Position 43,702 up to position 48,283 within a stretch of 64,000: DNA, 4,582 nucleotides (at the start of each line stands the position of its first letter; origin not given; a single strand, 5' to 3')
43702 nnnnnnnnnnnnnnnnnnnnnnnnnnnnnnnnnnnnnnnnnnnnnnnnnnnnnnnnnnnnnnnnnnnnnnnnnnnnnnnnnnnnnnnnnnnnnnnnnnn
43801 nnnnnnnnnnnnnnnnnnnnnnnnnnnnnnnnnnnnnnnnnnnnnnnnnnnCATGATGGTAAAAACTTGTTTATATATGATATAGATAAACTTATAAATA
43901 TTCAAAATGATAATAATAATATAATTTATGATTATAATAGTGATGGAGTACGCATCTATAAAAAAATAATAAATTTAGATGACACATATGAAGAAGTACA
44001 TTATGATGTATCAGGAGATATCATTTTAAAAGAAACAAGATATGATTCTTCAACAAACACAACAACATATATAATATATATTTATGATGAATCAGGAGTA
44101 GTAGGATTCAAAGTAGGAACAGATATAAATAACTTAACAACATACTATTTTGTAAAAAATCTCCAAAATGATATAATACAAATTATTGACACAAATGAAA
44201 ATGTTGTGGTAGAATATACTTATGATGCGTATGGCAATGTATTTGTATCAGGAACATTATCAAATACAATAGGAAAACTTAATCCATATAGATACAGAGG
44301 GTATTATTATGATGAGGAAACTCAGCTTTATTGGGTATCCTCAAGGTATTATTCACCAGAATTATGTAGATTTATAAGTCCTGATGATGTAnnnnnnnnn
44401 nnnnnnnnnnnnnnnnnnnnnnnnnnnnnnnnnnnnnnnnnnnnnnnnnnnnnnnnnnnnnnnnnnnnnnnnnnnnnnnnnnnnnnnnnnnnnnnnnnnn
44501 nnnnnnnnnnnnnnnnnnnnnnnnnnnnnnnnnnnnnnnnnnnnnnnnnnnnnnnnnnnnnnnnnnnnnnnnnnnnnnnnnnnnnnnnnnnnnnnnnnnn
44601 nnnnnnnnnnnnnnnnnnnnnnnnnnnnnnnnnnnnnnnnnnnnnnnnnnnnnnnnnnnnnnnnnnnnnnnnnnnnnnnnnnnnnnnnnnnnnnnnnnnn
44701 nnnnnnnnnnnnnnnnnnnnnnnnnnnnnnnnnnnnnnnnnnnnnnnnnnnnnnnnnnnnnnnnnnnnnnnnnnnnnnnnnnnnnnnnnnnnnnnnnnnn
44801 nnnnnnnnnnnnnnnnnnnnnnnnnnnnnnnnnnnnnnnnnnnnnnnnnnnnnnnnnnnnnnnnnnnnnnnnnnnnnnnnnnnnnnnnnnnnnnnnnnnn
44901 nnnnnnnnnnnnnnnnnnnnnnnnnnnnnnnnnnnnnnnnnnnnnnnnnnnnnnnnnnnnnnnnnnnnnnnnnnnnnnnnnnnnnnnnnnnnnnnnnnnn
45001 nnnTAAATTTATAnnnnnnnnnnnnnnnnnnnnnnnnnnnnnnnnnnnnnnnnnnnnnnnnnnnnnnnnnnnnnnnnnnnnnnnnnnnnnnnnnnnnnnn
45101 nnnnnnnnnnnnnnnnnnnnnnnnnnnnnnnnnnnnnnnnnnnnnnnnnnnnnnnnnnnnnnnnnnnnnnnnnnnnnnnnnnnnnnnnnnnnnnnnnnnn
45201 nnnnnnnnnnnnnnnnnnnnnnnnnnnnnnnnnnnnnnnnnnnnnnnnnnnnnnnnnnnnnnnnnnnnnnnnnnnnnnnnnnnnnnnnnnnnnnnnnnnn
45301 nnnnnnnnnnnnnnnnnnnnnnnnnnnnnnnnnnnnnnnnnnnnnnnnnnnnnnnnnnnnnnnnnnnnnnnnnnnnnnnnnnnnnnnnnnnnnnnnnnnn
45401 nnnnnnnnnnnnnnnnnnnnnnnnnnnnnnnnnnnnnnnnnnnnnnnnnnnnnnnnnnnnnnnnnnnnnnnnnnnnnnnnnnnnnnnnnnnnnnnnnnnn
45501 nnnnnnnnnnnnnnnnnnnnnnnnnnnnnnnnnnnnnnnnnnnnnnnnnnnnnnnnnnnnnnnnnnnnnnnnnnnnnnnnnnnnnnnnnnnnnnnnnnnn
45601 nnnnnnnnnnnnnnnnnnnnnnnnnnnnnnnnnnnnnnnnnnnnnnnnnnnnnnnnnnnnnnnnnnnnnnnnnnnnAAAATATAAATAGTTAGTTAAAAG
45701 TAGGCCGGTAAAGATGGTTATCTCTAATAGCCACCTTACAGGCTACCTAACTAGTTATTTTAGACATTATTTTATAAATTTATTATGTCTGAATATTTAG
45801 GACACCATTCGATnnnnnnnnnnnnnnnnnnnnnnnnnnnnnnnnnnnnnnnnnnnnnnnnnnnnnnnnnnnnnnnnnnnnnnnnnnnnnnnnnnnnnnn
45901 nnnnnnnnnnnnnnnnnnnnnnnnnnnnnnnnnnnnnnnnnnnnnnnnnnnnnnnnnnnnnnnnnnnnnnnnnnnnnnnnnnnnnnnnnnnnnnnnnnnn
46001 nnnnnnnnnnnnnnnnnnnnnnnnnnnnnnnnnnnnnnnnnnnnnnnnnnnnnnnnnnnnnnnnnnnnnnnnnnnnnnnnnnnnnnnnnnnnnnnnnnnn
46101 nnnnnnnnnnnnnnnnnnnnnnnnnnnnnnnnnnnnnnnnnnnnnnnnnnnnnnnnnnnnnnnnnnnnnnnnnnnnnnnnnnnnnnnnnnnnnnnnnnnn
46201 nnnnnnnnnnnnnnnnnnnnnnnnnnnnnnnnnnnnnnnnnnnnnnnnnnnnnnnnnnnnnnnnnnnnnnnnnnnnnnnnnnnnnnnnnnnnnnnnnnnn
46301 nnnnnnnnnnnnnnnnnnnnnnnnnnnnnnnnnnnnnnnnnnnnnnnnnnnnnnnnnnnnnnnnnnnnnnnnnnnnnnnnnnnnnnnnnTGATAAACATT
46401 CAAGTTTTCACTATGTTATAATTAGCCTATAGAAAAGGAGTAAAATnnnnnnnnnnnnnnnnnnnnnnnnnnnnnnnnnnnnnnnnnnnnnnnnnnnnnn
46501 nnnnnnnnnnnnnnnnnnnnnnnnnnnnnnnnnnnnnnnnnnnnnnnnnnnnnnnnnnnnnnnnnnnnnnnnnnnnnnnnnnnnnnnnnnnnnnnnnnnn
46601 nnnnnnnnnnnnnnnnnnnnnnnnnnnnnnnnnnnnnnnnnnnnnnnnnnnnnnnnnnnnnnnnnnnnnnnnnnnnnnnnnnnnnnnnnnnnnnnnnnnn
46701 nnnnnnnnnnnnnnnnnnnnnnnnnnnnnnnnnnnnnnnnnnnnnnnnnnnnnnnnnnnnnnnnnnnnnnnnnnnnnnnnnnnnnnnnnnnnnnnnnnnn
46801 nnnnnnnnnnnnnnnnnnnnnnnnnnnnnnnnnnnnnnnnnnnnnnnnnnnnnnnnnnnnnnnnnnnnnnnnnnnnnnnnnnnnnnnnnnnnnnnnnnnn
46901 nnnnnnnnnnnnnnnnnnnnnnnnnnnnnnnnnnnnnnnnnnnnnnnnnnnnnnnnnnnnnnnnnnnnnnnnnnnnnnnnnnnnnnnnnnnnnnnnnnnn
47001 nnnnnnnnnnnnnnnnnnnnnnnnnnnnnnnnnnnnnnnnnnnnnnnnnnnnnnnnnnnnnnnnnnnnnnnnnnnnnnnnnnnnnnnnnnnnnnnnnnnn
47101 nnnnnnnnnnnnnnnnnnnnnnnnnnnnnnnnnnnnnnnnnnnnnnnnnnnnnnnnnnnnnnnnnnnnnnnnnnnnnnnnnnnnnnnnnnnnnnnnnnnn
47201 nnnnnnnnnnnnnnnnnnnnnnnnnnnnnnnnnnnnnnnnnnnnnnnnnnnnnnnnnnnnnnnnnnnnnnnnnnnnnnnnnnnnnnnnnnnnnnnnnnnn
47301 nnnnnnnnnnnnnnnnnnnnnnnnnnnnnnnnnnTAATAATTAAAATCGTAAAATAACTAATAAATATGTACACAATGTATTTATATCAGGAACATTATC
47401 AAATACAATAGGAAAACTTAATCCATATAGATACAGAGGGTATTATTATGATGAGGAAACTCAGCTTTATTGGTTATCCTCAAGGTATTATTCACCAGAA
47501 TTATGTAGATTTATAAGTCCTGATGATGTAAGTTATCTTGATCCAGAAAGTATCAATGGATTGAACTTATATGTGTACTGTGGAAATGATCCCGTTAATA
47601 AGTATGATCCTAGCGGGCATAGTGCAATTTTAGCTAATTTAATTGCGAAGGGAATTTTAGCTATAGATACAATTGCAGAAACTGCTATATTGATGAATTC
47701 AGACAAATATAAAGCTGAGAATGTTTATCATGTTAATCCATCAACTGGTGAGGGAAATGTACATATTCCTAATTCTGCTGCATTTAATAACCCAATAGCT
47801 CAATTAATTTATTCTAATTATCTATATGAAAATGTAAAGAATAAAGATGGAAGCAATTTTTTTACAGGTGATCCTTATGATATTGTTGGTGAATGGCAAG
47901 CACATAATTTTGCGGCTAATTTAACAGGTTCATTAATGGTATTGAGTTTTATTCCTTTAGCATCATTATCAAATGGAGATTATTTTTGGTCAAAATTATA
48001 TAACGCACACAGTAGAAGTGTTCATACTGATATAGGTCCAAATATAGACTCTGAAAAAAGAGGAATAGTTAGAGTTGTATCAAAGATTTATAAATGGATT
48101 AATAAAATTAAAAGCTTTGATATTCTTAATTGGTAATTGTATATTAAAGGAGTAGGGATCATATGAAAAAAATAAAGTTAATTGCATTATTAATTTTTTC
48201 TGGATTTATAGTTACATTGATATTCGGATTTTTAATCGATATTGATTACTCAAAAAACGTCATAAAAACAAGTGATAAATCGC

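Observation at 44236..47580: ~205-nt near-identical direct repeat linking the main RHS gene and orphan cassette 2: recombination substrate for toxin-tip switching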

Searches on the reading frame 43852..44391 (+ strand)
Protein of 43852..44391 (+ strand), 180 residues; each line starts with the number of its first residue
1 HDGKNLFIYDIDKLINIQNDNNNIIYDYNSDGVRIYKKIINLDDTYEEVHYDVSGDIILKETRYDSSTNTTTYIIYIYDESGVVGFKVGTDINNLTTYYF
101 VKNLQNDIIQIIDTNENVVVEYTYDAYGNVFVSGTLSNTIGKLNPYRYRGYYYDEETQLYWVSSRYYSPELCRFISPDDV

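Call 46: find_related_loci(query=window:43852-44391:+, collection=metagenome_contigs, flank=6000)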
Query window:43852-44391:+ (180 aa) in metagenome_contigs; peptide patterns used: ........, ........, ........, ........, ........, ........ (x = any residue, [..] = any of these).
238 stretches matched a pattern; 62 encode a relative of the query (tblastn E <= 1e-3); 62 distinct loci.
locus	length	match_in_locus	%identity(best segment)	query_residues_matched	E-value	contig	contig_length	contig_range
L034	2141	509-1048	96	1-180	2e-107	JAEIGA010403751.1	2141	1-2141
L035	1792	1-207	96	112-180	2e-42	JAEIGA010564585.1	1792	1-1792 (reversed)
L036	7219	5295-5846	41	2-180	9e-31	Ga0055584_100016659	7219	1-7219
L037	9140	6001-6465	37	13-180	4e-30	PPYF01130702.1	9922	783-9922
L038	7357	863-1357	43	9-180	2e-29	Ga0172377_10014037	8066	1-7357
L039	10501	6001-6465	36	13-180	2e-29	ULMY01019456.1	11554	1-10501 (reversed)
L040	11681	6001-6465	36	13-180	1e-29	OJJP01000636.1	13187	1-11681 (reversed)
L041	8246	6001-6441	44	20-180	2e-29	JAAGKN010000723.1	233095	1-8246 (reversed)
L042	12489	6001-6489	40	23-180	2e-28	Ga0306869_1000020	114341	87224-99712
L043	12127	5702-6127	44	22-178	3e-28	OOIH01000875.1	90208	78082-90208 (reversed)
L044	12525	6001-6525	39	7-180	2e-28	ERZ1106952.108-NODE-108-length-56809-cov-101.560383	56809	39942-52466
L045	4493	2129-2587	39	14-180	3e-27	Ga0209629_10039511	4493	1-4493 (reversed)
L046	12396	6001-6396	44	51-180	4e-27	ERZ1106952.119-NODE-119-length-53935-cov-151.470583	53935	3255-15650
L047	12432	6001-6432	43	22-180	6e-27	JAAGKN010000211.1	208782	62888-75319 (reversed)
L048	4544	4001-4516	36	2-178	1e-26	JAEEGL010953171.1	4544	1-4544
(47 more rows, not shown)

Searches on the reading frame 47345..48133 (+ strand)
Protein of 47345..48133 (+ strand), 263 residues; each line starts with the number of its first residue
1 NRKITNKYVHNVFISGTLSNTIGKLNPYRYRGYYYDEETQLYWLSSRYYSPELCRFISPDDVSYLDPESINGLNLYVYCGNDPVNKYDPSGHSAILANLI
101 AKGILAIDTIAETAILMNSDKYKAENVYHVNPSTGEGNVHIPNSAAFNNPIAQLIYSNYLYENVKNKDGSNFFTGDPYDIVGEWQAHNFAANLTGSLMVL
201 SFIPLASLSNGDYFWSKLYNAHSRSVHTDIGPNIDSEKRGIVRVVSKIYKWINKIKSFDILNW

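Call 7: search_protein_families(library=pfam, proteins=[window:47345-48133:+], max_evalue=0.01)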
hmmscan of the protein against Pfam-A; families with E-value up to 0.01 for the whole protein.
window:47345-48133:+ (263 aa): 0 families

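Call 10: search_protein_families(library=ncbifam, proteins=[window:47345-48133:+], max_evalue=1)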
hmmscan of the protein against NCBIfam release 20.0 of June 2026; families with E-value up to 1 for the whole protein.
window:47345-48133:+ (263 aa): 2 families
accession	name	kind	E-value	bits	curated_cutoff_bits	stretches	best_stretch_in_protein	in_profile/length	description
TIGR03696.1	Rhs_assc_core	domain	2.7e-20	72.6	32.5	1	23-92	12-76/76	RHS repeat-associated core domain-containing protein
NF041261.1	RHS_core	equivalog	0.0007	17.5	2000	1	26-91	1201-1260/1261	RHS element core protein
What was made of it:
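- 47345..48136 (+): Orphan 2 open frame. There is no ATG, GTG or TTG between the upstream stop and TTG 47561. TIGR03696 at E = 2.7e-20 (call 10).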

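Call 11: find_homologous_proteins(query=window:47345-48133:+)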
Query window:47345-48133:+ (263 aa): 1782 proteins with E <= 0.001 among 2049 candidates; the best 120 are listed.
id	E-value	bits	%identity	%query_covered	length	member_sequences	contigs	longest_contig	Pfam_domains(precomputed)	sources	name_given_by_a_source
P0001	1.0e-142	493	88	94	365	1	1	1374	PF25023.2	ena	-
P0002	3.0e-113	396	72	93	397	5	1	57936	PF25023.2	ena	-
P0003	9.6e-112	391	92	73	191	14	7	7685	-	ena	-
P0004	1.5e-83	299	56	92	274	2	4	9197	-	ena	-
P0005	8.3e-76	273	57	89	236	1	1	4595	-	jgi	-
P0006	1.5e-75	272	53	92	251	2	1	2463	-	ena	-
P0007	5.4e-74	267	68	73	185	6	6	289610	-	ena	-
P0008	9.9e-74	266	53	92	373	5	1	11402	-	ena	-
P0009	2.1e-73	265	62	74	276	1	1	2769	PF25023.2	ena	-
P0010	8.2e-70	254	49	93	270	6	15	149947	-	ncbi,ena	-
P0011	1.6e-66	243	75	56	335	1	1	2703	PF19127.7,PF01473.27,PF08239.18,PF19085.7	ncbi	-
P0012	5.4e-65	238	65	68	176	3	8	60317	-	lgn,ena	-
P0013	7.6e-65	237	50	95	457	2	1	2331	PF25023.2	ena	-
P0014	9.6e-54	201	48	92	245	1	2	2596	-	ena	-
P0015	1.3e-51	194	56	73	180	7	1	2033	-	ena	-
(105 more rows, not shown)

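Call 14: find_encoding_contigs(protein=P0002, flank=10000, max_places=4)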
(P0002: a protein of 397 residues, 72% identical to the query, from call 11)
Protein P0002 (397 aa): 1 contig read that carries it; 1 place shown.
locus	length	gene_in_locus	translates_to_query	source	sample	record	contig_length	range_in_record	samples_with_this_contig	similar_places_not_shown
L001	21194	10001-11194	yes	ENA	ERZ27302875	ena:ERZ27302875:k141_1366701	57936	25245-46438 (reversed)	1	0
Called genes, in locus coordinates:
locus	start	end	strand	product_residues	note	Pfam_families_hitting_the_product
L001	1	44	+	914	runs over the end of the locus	PF00005:ABC_tran, PF02463:SMC_N (weak), PF13304:AAA_21 (faint), PF02687:FtsX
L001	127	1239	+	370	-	PF01926:MMR_HSR1, PF02421:FeoB_N, PF06071:YchF-GTPase_C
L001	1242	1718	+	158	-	PF02542:YgbB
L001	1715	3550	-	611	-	PF00912:Transgly, PF00905:Transpeptidase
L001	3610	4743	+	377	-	PF00534:Glycos_transf_1, PF13692:Glyco_trans_1_4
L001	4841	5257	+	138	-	-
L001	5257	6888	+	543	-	PF03485:Arg_tRNA_synt_N, PF00750:tRNA-synt_1d, PF00133:tRNA-synt_1 (faint), PF01406:tRNA-synt_1e (faint), PF05746:DALR_1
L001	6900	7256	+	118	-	PF05066:HARE-HTH (weak)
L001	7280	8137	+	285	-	PF01116:F_bP_aldolase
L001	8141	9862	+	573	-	PF01368:DHH, PF02272:DHHA1, PF00459:Inositol_P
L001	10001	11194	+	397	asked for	PF25023:TEN_YD-shell (weak)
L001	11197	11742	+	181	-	-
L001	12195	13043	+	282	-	-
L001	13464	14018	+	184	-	PF09560:Spore_YunB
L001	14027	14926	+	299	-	PF27663:Spore_coat_YutH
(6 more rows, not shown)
